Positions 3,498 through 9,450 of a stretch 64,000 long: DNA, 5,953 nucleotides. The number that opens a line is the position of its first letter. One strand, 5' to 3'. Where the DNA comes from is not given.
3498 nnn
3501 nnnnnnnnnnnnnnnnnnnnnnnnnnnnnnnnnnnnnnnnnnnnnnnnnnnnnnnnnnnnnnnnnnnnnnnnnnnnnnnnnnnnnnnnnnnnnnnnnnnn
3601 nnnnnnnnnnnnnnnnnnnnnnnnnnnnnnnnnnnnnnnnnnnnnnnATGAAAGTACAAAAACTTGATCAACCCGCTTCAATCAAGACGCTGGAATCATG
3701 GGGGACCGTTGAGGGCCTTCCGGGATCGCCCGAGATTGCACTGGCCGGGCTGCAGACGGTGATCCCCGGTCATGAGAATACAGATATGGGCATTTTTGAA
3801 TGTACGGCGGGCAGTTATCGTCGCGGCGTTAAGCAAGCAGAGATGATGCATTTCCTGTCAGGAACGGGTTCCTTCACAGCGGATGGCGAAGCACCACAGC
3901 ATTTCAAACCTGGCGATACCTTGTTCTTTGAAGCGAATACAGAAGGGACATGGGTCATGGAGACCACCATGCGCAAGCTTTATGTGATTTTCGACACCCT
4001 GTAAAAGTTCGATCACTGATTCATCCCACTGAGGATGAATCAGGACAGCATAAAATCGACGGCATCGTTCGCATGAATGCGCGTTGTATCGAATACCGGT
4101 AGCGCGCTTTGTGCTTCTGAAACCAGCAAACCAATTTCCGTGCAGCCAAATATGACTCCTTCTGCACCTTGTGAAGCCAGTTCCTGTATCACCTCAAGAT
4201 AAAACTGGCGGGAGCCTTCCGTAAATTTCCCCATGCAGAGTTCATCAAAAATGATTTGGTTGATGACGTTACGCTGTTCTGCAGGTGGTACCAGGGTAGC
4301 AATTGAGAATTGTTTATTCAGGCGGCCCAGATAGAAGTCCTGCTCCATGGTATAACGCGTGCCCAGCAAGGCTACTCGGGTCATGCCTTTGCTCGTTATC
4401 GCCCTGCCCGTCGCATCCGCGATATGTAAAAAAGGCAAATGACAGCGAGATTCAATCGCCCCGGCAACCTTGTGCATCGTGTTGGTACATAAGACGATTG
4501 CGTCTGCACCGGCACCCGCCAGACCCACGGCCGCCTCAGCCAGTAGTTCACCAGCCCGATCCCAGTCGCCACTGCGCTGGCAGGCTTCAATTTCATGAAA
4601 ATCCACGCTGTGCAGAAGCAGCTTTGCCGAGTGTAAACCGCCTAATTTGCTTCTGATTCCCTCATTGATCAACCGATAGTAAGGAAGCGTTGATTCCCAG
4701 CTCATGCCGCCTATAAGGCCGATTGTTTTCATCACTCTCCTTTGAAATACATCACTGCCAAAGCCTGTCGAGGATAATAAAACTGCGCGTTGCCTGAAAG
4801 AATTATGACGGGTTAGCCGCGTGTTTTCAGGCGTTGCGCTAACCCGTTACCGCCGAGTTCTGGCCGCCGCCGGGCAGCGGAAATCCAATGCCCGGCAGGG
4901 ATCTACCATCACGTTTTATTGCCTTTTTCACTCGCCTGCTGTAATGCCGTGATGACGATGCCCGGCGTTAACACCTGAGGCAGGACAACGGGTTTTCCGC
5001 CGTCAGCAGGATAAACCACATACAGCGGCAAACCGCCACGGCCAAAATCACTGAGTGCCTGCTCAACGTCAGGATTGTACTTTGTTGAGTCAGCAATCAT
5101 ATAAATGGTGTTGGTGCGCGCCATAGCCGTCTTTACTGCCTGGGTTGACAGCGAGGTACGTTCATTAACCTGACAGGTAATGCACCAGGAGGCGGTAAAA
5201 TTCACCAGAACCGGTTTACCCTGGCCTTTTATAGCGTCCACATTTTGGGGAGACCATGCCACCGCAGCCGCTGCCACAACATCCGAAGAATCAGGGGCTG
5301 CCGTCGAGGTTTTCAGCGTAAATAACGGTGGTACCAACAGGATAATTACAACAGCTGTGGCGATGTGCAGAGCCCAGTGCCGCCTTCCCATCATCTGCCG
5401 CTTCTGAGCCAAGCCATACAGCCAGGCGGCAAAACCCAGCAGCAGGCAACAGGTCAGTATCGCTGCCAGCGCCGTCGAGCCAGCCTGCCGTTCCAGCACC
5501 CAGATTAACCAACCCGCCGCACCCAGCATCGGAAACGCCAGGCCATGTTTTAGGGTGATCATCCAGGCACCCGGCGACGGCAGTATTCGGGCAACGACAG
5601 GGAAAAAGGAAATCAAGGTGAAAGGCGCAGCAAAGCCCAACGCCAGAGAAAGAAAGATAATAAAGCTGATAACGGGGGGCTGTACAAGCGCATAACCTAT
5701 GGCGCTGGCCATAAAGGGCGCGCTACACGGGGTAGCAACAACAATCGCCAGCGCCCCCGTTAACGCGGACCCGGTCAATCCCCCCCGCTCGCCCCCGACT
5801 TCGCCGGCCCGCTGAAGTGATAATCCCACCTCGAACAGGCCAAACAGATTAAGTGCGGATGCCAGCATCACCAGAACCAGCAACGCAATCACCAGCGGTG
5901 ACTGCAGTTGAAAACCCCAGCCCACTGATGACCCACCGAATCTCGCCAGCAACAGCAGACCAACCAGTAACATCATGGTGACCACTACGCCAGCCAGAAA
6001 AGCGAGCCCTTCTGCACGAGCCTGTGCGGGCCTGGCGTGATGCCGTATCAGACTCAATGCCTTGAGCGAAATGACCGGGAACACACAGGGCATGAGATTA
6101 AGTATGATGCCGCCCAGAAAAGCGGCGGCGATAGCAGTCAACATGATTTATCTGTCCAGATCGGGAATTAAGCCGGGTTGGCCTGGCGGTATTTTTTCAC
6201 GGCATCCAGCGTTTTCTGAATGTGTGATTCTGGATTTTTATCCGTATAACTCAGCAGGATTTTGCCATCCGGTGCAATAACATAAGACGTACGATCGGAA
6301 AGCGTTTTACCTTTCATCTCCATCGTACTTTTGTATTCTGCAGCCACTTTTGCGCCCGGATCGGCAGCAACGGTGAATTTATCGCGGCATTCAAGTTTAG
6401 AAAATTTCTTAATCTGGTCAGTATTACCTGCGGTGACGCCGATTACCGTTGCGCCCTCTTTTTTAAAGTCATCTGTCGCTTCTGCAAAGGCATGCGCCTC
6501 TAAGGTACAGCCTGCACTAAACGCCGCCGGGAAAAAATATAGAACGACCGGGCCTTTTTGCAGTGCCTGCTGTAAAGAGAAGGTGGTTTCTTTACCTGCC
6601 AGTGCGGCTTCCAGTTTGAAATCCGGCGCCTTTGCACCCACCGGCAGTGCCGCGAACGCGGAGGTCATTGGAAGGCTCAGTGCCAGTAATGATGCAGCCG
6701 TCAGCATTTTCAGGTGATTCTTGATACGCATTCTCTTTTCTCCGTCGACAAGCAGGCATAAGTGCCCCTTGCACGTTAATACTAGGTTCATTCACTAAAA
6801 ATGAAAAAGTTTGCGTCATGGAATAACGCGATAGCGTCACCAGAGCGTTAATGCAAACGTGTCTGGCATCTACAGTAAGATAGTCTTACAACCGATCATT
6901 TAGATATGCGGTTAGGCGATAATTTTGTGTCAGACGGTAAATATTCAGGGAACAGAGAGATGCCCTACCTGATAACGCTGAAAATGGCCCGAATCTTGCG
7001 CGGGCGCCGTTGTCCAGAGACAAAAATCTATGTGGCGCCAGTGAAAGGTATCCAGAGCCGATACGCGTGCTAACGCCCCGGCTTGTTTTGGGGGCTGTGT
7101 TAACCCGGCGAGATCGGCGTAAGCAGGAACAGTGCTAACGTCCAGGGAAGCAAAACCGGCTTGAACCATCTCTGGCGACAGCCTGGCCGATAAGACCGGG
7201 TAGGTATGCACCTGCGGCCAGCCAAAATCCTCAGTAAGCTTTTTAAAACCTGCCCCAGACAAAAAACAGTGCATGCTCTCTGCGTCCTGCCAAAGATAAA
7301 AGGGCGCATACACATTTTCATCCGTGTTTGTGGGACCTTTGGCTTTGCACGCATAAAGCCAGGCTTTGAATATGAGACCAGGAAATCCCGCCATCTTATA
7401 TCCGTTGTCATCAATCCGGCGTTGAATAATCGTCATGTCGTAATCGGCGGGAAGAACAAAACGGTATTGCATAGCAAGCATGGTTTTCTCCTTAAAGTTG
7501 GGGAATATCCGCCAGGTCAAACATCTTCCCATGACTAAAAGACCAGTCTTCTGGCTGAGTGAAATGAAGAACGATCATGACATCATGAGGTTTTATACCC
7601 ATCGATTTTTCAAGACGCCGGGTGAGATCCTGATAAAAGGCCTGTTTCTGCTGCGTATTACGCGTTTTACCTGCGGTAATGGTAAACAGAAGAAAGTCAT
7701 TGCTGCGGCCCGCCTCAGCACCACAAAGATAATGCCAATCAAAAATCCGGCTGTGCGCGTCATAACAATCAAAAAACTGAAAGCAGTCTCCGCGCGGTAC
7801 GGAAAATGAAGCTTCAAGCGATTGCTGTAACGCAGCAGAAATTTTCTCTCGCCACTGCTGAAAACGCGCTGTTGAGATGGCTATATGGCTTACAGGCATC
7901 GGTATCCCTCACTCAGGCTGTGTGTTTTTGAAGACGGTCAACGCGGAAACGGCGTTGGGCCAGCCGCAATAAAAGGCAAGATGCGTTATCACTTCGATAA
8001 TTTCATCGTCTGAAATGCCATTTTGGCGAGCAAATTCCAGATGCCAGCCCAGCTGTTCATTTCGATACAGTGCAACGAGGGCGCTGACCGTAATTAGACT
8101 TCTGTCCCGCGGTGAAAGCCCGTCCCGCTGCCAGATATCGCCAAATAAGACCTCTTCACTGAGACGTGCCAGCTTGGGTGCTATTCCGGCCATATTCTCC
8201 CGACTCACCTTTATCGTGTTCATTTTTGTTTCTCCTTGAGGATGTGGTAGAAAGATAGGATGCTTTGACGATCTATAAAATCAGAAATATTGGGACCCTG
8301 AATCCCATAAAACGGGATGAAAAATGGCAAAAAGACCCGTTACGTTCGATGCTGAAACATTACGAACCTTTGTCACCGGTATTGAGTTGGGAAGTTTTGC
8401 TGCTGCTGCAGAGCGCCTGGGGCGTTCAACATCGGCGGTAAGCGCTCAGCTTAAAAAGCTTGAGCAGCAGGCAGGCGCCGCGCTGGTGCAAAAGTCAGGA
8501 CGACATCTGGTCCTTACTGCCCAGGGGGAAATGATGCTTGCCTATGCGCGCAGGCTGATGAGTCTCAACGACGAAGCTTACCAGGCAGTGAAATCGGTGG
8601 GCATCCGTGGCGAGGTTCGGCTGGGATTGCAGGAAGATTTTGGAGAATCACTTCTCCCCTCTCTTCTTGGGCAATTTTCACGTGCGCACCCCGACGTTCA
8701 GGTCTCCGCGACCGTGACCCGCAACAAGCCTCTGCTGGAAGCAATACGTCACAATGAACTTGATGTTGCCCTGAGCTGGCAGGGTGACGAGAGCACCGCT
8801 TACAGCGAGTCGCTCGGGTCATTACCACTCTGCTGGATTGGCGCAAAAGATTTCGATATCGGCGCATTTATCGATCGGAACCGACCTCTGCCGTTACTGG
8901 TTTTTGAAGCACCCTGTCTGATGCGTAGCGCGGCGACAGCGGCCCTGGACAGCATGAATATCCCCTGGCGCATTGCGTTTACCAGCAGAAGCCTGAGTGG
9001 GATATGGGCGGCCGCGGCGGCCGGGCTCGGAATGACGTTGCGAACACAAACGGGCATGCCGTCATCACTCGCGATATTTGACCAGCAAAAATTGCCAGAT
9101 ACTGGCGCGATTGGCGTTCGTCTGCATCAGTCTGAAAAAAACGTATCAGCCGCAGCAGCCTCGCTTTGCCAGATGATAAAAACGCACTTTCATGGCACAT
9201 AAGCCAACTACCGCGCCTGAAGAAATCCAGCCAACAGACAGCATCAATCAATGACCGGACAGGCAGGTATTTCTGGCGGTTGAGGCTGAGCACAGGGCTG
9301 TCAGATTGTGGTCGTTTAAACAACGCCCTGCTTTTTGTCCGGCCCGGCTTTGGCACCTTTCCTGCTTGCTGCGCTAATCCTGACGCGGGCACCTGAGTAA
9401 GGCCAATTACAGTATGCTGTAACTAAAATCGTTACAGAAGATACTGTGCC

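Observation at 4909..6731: Periplasmic peroxiredoxin operonic with an alpha-domain-less DsbD (beta+gamma only)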

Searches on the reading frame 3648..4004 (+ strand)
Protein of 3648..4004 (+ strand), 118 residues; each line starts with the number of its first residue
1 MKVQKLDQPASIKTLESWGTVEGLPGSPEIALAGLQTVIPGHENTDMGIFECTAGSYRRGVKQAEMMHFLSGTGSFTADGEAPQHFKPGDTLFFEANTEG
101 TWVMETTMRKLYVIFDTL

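Call 3: search_protein_families(library=pfam, proteins=[window:3648-4004:+], max_evalue=0.01)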
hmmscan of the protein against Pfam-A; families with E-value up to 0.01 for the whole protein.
window:3648-4004:+ (118 aa): 2 families
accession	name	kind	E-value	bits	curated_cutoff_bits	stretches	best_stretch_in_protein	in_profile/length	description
PF05899.18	Cupin_3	-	7.6e-17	61.2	23.5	1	45-112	7-74/74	EutQ-like cupin domain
PF07883.17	Cupin_2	-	0.00013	22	27.2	1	63-99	18-53/70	Cupin domain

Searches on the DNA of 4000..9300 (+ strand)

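Call 60: search_dna_similar(query=window:4000-9300:+, collection=plasmids, mode=near, max_rows=12)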
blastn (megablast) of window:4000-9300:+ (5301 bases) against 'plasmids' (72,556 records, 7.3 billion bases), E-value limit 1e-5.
Records with a match: 27; places in all: 28; records where one place covers at least 80% of the query: 14.
Best place of each record, by identity: >=99% 6; 95-99% 4; 80-90% 5; 60-80% 12.
By first word of the organism name: Pantoea 23; Erwinia 4.
By predicted mobility (MOB-suite, as given by PLSDB): non-mobilizable 27.
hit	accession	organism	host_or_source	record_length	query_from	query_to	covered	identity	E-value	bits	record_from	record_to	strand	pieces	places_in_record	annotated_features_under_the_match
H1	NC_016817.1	Pantoea ananatis LMG 5342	-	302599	1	5301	100%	99.2%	0e+0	9550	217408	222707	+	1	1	thioredoxin family protein | LysR substrate-binding domain-containing protein | aspartate/glutamate racemase | peroxiredoxin | DUF4865 family protein | and 3 other names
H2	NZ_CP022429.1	Pantoea ananatis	rice,cell culture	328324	1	5301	100%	99.1%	0e+0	9522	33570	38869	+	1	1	thioredoxin family protein | LysR substrate-binding domain-containing protein | aspartate/glutamate racemase | peroxiredoxin | DUF4865 family protein | and 3 other names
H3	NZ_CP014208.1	Pantoea ananatis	rice,Whole organism,environmental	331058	1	5301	100%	99.1%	0e+0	9511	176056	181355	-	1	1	thioredoxin family protein | LysR substrate-binding domain-containing protein | aspartate/glutamate racemase | peroxiredoxin | DUF4865 family protein | and 3 other names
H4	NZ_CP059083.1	Pantoea ananatis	Allium cepa,onion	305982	1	5301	100%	99.1%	0e+0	9511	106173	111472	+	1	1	thioredoxin family protein | LysR substrate-binding domain-containing protein | aspartate/glutamate racemase | peroxiredoxin | DUF4865 family protein | and 3 other names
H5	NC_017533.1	Pantoea ananatis AJ13355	-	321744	1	5301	100%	99.0%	0e+0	9507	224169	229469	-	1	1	thioredoxin family protein | LysR substrate-binding domain-containing protein | aspartate/glutamate racemase | peroxiredoxin | DUF4865 family protein | and 3 other names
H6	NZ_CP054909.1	Pantoea ananatis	-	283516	1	5301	100%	99.0%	0e+0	9496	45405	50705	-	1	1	thioredoxin family protein | LysR substrate-binding domain-containing protein | aspartate/glutamate racemase | peroxiredoxin | DUF4865 family protein | and 3 other names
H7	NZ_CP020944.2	Pantoea ananatis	Allium cepa,tissue sample,Toombs County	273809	1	5301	100%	99.0%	0e+0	9483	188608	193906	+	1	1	LysR substrate-binding domain-containing protein | peroxiredoxin | DUF4865 family protein | tautomerase family protein | carboxymuconolactone decarboxylase family protein | and 1 other names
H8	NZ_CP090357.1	Pantoea ananatis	mixed culture,plant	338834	1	5301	100%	98.9%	0e+0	9479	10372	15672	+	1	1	thioredoxin family protein | LysR substrate-binding domain-containing protein | aspartate/glutamate racemase | peroxiredoxin | DUF4865 family protein | and 3 other names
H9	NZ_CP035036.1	Pantoea ananatis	tissue sample,sugarcane root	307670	1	5301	100%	98.8%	0e+0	9452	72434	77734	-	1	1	thioredoxin family protein | LysR substrate-binding domain-containing protein | aspartate/glutamate racemase | peroxiredoxin | DUF4865 family protein | and 3 other names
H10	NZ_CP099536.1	Pantoea ananatis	Oryza sativa,cell culture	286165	40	5300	96%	90.0%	0e+0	6570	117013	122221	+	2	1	thioredoxin family protein | LysR substrate-binding domain-containing protein | aspartate/glutamate racemase | peroxiredoxin | DUF4865 family protein | and 2 other names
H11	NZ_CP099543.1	Pantoea ananatis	Oryza sativa,cell culture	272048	40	5301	96%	90.0%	0e+0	6566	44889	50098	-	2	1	thioredoxin family protein | LysR substrate-binding domain-containing protein | aspartate/glutamate racemase | peroxiredoxin | DUF4865 family protein | and 1 other names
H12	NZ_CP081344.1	Pantoea ananatis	whole organism,rice leaf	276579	40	5300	96%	89.9%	0e+0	6542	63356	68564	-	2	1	thioredoxin family protein | LysR substrate-binding domain-containing protein | aspartate/glutamate racemase | peroxiredoxin | DUF4865 family protein | and 2 other names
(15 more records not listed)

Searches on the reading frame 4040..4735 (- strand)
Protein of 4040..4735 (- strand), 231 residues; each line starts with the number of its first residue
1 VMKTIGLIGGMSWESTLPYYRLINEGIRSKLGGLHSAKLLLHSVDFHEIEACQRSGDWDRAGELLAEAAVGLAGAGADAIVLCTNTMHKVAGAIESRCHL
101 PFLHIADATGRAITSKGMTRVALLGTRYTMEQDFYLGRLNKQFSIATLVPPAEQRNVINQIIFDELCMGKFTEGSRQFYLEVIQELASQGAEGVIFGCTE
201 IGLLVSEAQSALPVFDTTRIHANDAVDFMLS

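Call 3: search_protein_families(library=pfam, proteins=[window:4040-4735:-], max_evalue=0.01)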
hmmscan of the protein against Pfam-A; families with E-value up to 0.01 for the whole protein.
window:4040-4735:- (231 aa): 1 family
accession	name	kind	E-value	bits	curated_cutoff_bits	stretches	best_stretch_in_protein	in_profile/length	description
PF01177.27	Asp_Glu_race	-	4.3e-43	148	31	1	8-224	1-210/211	Asp/Glu/Hydantoin racemase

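Call 4: search_protein_families(library=ncbifam, proteins=[window:4040-4735:-], max_evalue=0.01)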
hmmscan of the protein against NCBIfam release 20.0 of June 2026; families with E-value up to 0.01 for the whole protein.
window:4040-4735:- (231 aa): 4 families
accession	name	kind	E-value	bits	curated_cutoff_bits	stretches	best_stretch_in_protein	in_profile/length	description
NF007569.0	PRK10200.1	equivalog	2.6e-133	442.9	417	1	2-231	1-230/230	aspartate/glutamate racemase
TIGR00035.1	asp_race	subfamily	8e-63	212.2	93.1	1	1-230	1-228/236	amino acid racemase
NF052483.1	racemase_CuyB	equivalog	7e-28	98.1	190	1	5-228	1-224/225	cysteate racemase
TIGR00067.1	glut_race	equivalog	0.00027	20.4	146.65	1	79-213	64-195/251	glutamate racemase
